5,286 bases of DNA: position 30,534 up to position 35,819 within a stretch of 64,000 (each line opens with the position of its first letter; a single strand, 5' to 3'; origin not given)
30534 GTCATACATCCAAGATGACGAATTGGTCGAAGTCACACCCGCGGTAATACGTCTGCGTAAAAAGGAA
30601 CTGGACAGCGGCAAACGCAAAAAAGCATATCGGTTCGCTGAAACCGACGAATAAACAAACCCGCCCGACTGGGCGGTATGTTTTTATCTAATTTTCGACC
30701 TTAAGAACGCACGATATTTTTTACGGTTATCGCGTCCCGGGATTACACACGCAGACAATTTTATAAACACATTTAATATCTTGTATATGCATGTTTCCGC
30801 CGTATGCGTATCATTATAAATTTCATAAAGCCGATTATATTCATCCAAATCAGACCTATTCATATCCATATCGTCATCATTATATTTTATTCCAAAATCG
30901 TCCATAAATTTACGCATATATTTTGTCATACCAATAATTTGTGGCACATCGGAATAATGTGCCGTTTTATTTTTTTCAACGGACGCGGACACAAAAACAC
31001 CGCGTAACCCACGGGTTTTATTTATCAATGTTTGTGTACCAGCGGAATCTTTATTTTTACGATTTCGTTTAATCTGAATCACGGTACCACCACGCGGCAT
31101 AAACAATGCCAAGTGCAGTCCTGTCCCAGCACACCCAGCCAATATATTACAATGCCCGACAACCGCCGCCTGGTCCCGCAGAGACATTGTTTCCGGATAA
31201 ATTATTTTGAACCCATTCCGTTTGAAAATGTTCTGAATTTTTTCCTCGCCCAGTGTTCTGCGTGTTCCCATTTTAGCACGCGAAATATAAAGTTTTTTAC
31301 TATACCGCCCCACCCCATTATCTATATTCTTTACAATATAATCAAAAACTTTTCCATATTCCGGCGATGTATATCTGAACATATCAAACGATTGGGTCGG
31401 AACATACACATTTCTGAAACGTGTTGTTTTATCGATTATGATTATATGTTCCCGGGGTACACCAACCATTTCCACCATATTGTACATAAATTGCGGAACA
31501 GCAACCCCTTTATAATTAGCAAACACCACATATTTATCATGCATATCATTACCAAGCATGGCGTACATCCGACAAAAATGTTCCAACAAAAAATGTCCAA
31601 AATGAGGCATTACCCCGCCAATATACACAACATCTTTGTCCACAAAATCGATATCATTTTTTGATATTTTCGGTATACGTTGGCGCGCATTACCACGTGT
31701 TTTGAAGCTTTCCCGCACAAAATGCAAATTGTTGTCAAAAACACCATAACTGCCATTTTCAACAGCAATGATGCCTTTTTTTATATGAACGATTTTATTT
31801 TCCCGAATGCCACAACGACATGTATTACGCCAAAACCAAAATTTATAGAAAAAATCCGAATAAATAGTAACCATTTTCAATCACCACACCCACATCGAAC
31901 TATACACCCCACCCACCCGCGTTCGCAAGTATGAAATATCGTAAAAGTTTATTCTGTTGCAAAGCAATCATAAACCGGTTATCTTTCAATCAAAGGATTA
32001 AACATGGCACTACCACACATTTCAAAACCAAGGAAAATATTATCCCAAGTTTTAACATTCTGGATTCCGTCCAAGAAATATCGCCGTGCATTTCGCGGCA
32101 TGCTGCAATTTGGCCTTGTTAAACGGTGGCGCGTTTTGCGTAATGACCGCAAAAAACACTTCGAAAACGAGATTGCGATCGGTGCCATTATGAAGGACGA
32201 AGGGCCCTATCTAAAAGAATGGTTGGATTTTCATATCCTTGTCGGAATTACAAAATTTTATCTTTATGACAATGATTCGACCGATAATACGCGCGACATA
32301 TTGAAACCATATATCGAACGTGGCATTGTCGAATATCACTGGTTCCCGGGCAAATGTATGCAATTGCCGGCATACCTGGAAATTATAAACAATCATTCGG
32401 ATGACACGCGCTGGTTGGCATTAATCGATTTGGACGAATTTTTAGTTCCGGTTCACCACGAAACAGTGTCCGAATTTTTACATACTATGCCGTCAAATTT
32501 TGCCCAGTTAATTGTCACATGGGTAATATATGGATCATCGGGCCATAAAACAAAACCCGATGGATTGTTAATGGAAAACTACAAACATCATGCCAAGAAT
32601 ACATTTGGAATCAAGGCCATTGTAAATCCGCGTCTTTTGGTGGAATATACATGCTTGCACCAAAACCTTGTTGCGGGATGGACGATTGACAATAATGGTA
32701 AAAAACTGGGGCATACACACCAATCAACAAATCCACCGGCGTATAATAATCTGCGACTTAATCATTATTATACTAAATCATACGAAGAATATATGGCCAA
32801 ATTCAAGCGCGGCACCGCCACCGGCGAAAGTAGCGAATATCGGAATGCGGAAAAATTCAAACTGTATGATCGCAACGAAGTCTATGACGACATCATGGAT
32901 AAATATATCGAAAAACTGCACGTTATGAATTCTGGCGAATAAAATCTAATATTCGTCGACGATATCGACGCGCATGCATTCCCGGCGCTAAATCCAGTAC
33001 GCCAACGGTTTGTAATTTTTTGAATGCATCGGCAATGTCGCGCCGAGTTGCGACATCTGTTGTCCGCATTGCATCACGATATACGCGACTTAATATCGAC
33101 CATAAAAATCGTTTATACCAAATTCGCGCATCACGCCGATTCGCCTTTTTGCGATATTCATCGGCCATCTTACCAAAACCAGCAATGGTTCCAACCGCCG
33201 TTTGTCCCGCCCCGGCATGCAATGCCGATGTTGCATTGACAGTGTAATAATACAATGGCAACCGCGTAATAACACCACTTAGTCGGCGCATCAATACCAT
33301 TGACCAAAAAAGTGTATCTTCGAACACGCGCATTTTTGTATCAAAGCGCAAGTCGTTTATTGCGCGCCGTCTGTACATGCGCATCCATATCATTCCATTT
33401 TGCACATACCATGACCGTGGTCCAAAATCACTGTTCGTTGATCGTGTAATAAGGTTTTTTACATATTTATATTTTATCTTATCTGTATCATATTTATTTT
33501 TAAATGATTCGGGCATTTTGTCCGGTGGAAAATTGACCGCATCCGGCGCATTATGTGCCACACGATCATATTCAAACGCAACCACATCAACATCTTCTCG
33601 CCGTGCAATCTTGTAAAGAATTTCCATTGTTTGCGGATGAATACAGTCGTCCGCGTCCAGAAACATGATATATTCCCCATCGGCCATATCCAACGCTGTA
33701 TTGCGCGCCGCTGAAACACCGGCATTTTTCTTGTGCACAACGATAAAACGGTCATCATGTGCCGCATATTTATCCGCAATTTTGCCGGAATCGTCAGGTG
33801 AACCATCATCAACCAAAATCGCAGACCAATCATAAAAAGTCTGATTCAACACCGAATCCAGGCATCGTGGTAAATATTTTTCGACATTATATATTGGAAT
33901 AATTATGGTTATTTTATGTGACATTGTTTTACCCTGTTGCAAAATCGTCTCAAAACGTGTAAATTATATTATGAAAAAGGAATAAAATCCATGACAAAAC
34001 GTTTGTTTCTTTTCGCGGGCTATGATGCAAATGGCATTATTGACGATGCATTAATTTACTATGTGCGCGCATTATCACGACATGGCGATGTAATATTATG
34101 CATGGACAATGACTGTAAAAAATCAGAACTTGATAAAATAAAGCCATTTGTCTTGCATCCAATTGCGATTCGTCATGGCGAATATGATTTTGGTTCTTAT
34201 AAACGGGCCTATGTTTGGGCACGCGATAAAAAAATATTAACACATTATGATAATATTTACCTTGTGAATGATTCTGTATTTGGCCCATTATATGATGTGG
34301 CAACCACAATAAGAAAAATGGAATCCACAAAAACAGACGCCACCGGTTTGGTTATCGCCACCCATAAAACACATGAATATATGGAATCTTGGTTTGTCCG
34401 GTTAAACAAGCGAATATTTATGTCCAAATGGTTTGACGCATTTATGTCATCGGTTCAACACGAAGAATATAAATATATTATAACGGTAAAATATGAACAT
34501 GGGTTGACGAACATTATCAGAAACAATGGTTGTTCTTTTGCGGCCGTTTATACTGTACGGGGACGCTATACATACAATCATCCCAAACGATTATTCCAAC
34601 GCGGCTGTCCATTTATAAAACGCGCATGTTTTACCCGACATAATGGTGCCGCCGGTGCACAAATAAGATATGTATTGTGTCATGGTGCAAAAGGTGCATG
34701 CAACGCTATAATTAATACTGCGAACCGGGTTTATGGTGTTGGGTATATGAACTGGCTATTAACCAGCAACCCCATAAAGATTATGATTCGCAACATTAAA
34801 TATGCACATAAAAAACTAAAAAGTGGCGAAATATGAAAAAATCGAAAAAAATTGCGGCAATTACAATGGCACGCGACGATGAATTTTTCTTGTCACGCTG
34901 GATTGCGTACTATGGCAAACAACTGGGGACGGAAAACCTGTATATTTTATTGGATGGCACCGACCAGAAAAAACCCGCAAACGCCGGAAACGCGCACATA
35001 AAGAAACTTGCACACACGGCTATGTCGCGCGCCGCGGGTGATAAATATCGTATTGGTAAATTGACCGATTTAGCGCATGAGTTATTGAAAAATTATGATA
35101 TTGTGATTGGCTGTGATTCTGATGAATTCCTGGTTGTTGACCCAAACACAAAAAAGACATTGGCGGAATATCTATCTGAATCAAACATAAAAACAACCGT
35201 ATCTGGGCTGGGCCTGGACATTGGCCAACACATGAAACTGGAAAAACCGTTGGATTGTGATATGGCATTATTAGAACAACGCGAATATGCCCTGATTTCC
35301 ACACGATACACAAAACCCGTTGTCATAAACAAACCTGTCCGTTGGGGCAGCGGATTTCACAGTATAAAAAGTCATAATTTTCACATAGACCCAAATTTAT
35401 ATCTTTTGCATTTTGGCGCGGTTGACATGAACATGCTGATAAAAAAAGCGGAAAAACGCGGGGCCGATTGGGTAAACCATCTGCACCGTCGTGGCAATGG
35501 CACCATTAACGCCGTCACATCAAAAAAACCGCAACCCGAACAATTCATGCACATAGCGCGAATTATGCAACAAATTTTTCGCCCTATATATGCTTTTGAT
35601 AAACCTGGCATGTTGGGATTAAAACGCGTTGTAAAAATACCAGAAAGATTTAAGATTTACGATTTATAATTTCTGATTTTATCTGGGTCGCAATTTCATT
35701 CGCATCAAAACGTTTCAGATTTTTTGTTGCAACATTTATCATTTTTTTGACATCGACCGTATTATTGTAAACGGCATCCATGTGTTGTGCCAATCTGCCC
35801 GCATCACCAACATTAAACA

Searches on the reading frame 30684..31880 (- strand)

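Call 83: search_protein_families(library=pfam, proteins=[window:30684-31880:-], max_evalue=0.001)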
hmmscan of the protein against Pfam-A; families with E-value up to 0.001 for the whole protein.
window:30684-31880:- (398 aa): 1 family
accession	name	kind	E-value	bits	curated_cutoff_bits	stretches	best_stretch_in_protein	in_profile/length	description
PF04577.19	Glyco_transf_61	-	3.6e-22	79.5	27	1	94-268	1-137/137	Glycosyltransferase 61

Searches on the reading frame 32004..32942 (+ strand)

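Call 83: search_protein_families(library=pfam, proteins=[window:32004-32942:+], max_evalue=0.001)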
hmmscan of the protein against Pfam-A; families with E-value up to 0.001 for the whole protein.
window:32004-32942:+ (312 aa): 2 families
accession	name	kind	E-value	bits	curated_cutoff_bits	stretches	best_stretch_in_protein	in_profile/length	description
PF01697.33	Glyco_transf_92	-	2.3e-16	60.6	23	1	69-213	19-182/249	Glycosyltransferase family 92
PF13704.12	Glyco_tranf_2_4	-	1.6e-14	54.6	27.5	1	64-159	1-98/98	Glycosyl transferase family 2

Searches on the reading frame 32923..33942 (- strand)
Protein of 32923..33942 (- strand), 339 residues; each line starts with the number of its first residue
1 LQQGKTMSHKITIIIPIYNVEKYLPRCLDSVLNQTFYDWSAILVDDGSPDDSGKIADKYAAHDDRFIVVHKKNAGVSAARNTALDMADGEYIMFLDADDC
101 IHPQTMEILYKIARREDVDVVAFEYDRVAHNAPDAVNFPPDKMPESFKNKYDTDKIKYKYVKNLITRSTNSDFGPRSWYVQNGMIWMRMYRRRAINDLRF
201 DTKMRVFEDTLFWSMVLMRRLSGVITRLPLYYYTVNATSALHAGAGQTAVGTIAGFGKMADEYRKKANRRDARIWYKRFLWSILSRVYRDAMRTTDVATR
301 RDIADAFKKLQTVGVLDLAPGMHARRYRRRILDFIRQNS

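Call 83: search_protein_families(library=pfam, proteins=[window:32923-33942:-], max_evalue=0.001)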
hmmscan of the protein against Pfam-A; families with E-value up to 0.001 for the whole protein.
window:32923-33942:- (339 aa): 3 families
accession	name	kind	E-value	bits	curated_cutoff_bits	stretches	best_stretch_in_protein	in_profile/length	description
PF00535.33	Glycos_transf_2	-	1.9e-38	132.5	23.3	1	12-130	1-120/168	Glycosyl transferase family 2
PF10111.15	Glyco_tranf_2_2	-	2.4e-11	44.1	27.3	1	12-115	1-108/276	Glycosyltransferase like family 2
PF13641.12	Glyco_tranf_2_3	-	2.2e-10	41.4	27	1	10-131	2-127/230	Glycosyltransferase like family 2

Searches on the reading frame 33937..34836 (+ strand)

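Call 83: search_protein_families(library=pfam, proteins=[window:33937-34836:+], max_evalue=0.001)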
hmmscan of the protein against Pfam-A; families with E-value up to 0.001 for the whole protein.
window:33937-34836:+ (299 aa): 1 family
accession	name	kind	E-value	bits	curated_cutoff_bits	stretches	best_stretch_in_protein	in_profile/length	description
PF05045.17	RgpF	-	9.2e-17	61.3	25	1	61-235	10-200/503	Rhamnan synthesis protein F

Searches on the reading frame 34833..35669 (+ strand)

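Call 9: search_protein_families(library=pfam, proteins=[window:34833-35669:+], max_evalue=0.001)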
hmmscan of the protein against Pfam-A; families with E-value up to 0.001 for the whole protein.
window:34833-35669:+ (278 aa): 1 family
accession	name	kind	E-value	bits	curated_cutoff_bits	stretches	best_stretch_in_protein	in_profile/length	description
PF13704.12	Glyco_tranf_2_4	-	4e-11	43.7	27.5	1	14-113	1-97/98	Glycosyl transferase family 2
